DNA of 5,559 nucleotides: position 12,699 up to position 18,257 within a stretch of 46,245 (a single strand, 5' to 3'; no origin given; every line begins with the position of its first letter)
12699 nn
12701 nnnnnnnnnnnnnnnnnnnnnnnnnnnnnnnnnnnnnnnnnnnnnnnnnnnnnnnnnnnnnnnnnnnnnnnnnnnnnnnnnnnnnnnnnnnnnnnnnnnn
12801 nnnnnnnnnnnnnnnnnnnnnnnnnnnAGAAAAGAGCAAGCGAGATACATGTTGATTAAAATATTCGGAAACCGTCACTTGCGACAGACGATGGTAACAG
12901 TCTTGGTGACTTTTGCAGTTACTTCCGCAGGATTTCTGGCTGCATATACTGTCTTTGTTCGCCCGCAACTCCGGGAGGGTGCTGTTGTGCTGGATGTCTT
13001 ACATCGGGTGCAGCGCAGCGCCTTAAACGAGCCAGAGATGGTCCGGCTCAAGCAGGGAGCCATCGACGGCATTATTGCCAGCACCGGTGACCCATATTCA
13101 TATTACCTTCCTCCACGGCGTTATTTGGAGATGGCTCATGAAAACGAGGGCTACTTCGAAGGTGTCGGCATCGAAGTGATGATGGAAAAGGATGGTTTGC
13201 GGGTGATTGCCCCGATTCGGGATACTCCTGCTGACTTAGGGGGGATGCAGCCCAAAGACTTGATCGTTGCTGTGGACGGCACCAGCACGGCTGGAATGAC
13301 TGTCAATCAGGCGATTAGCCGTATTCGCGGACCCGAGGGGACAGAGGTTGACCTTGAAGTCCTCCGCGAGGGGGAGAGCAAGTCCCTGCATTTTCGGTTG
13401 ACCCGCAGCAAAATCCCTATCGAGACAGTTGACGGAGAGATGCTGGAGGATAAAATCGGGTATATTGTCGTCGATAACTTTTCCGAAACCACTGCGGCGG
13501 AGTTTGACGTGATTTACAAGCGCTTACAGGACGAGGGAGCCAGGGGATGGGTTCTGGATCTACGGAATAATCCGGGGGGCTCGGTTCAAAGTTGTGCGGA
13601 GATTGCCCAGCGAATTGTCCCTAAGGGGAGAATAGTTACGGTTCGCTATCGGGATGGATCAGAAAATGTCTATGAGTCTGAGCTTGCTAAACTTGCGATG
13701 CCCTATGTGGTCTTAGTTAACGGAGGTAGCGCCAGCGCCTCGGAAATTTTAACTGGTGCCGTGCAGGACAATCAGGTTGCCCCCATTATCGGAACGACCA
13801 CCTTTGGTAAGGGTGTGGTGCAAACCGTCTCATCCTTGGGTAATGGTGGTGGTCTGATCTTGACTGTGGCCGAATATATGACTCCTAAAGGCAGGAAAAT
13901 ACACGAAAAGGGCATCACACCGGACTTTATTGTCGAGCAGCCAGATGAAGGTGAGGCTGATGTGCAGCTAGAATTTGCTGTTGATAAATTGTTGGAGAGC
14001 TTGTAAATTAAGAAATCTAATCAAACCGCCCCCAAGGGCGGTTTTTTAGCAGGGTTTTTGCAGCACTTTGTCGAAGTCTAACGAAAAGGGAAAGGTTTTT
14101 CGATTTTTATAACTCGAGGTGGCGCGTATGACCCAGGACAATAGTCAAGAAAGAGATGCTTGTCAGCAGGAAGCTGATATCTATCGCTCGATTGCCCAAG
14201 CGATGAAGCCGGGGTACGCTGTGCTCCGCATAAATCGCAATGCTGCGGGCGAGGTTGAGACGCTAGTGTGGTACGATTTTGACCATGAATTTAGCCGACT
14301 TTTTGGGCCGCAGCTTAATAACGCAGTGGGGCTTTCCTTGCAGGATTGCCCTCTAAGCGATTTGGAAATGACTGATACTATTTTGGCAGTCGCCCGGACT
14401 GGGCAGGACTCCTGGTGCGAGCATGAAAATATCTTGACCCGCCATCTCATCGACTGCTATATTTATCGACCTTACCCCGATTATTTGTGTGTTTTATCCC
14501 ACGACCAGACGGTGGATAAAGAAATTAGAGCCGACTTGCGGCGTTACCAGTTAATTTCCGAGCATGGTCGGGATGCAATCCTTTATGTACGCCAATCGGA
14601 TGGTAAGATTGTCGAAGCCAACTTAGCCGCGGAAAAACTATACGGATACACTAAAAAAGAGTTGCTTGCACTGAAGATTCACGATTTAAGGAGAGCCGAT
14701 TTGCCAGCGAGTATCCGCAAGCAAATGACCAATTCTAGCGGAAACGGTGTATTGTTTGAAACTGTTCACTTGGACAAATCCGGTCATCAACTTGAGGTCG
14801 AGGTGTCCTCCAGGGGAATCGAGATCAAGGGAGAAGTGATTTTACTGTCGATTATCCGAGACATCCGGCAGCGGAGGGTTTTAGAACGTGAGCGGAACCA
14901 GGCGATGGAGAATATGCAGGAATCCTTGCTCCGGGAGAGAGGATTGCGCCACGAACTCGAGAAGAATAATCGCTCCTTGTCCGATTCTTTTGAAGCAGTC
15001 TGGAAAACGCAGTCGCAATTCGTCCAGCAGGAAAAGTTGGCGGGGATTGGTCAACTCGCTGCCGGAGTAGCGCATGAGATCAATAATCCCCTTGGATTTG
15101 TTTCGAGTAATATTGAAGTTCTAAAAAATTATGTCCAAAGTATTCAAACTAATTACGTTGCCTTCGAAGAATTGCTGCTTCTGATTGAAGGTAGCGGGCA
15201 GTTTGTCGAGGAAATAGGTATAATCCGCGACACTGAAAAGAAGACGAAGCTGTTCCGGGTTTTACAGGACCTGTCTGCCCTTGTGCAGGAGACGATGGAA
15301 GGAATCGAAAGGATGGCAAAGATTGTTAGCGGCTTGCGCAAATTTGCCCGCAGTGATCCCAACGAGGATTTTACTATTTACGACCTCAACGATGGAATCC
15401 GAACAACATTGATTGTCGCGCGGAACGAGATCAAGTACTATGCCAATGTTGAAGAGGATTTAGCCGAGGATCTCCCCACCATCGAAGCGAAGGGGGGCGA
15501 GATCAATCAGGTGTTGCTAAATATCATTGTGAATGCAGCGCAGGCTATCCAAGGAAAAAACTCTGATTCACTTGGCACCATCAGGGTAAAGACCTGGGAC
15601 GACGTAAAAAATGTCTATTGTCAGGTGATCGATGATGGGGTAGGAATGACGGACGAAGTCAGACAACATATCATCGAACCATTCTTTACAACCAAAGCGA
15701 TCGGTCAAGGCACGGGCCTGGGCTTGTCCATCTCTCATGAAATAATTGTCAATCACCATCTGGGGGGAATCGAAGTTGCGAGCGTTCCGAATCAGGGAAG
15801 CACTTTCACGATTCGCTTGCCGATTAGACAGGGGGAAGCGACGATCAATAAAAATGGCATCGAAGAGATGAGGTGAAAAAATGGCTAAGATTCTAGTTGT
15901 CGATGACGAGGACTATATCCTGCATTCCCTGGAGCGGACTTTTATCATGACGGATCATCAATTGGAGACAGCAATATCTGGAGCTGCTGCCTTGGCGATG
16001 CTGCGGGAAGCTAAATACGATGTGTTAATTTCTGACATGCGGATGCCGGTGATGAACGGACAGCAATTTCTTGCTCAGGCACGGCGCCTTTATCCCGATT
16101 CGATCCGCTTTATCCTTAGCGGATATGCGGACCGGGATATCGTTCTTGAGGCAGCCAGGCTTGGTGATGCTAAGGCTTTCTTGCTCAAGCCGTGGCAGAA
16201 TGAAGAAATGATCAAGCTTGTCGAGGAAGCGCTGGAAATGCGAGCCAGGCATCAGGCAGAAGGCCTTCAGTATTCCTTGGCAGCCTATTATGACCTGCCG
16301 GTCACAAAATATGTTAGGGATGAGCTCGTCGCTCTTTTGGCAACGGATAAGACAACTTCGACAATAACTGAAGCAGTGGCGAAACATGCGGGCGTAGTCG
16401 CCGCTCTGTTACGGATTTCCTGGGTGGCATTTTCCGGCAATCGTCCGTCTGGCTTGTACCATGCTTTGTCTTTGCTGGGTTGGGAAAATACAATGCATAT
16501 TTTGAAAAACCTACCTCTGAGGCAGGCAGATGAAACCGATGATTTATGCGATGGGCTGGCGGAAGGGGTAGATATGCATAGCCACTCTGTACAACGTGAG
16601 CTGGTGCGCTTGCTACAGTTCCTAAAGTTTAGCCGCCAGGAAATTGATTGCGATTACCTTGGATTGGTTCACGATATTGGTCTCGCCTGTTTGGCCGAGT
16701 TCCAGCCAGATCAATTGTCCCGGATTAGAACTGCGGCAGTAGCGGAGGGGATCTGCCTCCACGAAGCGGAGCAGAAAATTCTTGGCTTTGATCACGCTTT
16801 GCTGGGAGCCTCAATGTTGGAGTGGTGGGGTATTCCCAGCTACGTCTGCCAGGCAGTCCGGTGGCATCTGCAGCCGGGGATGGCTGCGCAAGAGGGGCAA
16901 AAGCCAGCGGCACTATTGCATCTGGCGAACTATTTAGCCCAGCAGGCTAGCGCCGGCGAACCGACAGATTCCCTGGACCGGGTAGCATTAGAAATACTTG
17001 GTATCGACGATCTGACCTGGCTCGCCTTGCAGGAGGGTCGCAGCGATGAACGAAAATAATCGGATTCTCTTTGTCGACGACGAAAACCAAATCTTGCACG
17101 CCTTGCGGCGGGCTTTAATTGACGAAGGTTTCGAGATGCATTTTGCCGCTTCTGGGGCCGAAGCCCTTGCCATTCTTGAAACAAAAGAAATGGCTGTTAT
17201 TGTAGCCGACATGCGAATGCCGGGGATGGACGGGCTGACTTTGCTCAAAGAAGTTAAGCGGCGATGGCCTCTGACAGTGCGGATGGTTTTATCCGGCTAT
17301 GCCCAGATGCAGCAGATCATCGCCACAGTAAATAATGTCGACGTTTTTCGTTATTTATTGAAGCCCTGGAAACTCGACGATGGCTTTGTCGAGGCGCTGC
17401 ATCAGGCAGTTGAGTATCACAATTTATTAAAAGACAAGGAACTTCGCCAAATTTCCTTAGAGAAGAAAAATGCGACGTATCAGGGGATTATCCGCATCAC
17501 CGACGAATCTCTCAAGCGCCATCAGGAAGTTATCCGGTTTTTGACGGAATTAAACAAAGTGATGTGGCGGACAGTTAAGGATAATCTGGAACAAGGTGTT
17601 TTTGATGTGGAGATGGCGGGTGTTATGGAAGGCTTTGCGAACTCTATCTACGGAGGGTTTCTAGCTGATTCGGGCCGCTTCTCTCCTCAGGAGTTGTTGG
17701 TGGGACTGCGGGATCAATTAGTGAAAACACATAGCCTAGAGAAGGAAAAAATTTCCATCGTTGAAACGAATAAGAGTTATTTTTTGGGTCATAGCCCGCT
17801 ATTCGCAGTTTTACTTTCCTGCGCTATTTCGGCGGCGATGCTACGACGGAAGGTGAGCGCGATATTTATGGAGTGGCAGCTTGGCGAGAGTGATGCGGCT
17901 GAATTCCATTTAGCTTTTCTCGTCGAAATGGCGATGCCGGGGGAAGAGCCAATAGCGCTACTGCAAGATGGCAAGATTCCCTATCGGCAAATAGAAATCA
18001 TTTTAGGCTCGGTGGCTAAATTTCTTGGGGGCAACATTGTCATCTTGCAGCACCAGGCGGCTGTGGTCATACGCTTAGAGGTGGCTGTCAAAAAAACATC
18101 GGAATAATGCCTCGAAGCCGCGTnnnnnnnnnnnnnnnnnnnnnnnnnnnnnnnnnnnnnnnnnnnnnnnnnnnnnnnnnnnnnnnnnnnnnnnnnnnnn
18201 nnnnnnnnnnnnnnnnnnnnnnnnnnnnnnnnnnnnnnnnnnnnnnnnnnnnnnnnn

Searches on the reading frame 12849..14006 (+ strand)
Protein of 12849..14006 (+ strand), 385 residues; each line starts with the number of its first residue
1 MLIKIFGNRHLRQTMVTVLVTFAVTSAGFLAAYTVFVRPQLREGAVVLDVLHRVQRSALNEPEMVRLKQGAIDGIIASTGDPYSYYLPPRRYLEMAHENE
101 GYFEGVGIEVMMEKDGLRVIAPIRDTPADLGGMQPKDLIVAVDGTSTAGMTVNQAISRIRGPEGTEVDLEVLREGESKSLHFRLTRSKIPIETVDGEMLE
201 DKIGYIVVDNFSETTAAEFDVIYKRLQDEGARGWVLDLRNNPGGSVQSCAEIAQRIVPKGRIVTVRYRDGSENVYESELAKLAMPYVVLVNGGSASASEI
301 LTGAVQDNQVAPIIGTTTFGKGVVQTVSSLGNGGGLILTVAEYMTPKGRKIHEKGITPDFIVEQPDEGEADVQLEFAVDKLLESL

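Call 9: search_protein_families(library=pfam, proteins=[window:12849-14006:+], max_evalue=0.001)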
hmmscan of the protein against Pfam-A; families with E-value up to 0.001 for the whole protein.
window:12849-14006:+ (385 aa): 4 families
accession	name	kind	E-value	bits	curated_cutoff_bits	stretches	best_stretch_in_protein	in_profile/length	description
PF03572.23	Peptidase_S41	-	9.3e-54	181.9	24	1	202-361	1-164/165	Peptidase family S41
PF17820.7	PDZ_6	-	6.8e-10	39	27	1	120-173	3-54/54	PDZ domain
PF00595.29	PDZ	-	7.2e-09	36.3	23.2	1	104-172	10-81/81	PDZ domain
PF13180.12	PDZ_2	-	3.3e-08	34.1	27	1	106-181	3-77/80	PDZ domain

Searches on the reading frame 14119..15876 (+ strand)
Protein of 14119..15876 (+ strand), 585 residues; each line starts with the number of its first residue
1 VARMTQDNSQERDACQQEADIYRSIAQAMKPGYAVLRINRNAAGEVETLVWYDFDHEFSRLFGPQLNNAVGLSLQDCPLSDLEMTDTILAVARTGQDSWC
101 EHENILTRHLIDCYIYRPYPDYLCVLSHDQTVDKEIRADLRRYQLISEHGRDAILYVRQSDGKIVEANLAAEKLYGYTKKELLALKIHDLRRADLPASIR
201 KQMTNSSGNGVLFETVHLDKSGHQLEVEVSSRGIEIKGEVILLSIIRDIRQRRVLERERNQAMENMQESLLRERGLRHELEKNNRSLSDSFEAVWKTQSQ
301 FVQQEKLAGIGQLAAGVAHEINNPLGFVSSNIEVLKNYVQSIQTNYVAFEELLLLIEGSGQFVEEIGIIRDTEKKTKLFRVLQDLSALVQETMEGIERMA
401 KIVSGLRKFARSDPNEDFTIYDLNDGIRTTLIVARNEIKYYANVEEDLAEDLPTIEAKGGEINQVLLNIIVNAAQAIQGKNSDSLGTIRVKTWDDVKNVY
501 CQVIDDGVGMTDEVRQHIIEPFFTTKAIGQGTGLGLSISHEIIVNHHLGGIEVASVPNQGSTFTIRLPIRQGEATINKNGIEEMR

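Call 9: search_protein_families(library=pfam, proteins=[window:14119-15876:+], max_evalue=0.001)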
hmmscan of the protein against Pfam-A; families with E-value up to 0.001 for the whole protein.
window:14119-15876:+ (585 aa): 6 families
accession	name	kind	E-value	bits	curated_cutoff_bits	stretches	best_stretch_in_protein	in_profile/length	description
PF02518.31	HATPase_c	-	1.1e-22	81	26.4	1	462-570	6-110/111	Histidine kinase-, DNA gyrase B-, and HSP90-like ATPase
PF13426.13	PAS_9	-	1.8e-12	47.9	27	1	153-250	3-102/103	PAS domain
PF00989.32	PAS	-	9.1e-08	32.5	22.6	1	142-248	2-112/113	PAS fold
PF00512.31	HisKA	-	1.2e-07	32.1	26.9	1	311-348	3-46/66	His Kinase A (phospho-acceptor) domain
PF08448.16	PAS_4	-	0.00084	20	23.1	0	149-253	3-109/110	PAS fold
PF13188.13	PAS_8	-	0.00086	19.6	21.8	0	142-190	2-45/65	PAS domain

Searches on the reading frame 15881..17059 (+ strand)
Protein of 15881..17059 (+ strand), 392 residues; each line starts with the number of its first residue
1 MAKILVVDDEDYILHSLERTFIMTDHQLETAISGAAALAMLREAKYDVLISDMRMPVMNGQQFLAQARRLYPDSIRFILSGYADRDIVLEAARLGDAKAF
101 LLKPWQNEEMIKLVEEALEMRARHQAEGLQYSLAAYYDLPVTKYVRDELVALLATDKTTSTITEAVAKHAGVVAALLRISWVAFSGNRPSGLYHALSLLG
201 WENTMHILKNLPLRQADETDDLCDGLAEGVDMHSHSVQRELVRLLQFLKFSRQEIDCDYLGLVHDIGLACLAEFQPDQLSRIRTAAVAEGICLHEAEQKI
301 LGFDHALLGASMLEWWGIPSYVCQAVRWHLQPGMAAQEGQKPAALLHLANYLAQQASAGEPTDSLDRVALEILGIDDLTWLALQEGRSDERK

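Call 9: search_protein_families(library=pfam, proteins=[window:15881-17059:+], max_evalue=0.001)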
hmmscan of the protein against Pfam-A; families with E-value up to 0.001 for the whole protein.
window:15881-17059:+ (392 aa): 2 families
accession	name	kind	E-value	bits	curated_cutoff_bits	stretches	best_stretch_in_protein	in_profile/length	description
PF00072.30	Response_reg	-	2.7e-19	69.8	30.2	1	4-114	1-110/111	Response regulator receiver domain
PF08668.18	HDOD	-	5.5e-18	65.6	22.9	1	144-332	6-196/196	HDOD domain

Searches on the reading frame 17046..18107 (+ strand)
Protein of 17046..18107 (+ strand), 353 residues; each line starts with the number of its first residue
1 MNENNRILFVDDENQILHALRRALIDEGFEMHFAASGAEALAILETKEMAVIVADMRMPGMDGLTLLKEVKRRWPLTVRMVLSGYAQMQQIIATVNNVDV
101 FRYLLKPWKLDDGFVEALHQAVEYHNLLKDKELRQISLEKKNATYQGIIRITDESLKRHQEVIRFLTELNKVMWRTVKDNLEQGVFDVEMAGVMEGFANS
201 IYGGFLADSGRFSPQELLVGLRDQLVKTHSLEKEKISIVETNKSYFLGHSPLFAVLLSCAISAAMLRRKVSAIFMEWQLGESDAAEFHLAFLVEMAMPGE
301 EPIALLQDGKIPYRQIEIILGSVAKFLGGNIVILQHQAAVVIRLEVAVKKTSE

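Call 25: search_protein_families(library=pfam, proteins=[window:17046-18107:+], max_evalue=0.001)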
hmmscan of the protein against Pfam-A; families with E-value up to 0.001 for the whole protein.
window:17046-18107:+ (353 aa): 1 family
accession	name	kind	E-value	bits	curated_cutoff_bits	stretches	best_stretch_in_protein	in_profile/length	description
PF00072.30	Response_reg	-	8.3e-22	77.9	30.2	1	7-112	1-105/111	Response regulator receiver domain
